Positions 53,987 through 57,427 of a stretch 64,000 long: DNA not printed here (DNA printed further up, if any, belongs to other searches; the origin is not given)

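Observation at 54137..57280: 1047-aa cytoplasmic protein built almost entirely of about 26 Sel1-like repeats with a two-repeat periodicity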

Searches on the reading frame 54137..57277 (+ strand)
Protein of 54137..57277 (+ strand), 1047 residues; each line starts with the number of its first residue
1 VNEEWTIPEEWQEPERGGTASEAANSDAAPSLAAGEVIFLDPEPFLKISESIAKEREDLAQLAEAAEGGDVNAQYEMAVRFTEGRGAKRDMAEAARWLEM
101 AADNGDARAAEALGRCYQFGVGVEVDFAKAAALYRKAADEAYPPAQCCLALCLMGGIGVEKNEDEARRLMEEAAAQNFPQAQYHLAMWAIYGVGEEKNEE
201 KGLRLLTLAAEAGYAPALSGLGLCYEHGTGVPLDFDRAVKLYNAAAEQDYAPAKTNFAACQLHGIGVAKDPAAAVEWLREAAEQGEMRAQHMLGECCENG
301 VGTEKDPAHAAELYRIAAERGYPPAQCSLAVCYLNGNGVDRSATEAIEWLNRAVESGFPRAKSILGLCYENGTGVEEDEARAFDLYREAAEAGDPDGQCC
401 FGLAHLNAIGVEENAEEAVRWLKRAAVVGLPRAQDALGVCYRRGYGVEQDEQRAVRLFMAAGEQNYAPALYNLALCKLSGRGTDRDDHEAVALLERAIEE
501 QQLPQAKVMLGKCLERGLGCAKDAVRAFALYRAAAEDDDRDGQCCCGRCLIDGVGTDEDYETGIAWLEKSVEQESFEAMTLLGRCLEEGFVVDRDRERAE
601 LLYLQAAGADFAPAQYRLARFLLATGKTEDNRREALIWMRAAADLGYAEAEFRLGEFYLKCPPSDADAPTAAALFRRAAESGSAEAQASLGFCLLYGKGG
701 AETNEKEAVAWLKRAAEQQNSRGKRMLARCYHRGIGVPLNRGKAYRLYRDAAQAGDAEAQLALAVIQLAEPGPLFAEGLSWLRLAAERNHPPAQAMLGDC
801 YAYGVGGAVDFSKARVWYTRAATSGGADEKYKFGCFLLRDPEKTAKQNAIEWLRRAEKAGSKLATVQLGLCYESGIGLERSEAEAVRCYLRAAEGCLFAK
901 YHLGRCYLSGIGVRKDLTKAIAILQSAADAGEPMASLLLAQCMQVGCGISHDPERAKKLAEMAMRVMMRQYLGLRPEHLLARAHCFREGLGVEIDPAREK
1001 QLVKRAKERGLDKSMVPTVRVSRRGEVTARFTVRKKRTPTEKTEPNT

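Call 3: search_protein_families(library=pfam, proteins=[window:54137-57277:+], max_evalue=1)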
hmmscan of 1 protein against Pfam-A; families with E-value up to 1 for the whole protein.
window:54137-57277:+ (1047 aa): 4 families
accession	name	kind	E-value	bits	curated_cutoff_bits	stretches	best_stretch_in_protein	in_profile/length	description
PF08238.18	Sel1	-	6e-152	489.2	30.7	22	289-322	3-36/36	Sel1 repeat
PF23310.1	TPR_27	-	7.5e-13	48.6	27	2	161-207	43-89/110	Plant tetratrico peptide repeats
PF08631.16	SPO22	-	0.01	15.7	27.5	0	831-865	39-70/274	Meiosis protein SPO22/ZIP4 like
PF22798.2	DUF5817_CT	-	0.33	11.3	29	0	993-1028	9-46/54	DUF5817, C-terminal domain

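Call 5: search_protein_families(library=ncbifam, proteins=[window:54137-57277:+], max_evalue=1)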
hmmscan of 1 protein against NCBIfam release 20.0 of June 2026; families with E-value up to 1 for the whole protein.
window:54137-57277:+ (1047 aa): 5 families
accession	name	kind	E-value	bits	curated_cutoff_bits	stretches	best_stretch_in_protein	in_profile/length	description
NF033786.1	phenyl_MerG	equivalog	4e-54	183.9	350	8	264-362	78-185/217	phenylmercury resistance protein MerG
NF047621.1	FlgprotMotXVib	equivalog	1.7e-45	155.1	330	11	336-422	85-171/211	flagellar protein MotX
NF038194.1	AlgK_TPR_lipo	equivalog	7.3e-34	117.2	700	7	841-969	277-405/448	alginate biosynthesis TPR repeat lipoprotein AlgK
NF045484.1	TransRegExoR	equivalog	1.7e-25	89.8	450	6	237-366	61-204/267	exopolysaccharide production regulator ExoR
NF041194.1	LD_carboxy_LdcB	exception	0.0015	18.5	275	0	675-718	86-128/180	LD-carboxypeptidase LdcB/DacB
